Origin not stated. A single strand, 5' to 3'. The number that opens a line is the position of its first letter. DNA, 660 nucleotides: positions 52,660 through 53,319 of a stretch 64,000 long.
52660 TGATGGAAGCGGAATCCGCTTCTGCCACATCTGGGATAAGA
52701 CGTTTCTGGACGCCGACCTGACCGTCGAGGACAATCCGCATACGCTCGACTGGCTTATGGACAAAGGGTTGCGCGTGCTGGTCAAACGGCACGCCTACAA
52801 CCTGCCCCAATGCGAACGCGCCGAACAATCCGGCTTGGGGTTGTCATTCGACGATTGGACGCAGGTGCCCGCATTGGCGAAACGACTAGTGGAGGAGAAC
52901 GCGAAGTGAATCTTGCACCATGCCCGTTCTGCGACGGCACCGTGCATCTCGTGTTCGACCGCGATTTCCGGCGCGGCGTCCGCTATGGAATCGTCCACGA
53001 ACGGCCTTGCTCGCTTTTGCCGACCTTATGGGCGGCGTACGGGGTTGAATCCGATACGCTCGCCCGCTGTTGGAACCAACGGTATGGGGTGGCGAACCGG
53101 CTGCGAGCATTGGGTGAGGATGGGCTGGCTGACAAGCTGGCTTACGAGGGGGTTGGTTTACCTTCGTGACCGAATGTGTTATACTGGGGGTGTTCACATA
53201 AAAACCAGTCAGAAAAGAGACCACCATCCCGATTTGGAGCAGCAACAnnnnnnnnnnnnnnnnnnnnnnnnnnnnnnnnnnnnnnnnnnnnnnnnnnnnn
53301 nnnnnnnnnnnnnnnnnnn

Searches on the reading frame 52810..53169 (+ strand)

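Call 14: search_protein_families(library=pfam, proteins=[window:52810-53169:+], max_evalue=0.01)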
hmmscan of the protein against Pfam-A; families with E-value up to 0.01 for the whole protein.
window:52810-53169:+ (119 aa): 1 family
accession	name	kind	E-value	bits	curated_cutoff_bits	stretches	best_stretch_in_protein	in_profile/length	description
PF14354.12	Lar_restr_allev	-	0.0058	17.3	28.6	0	34-91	2-57/58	Restriction alleviation protein Lar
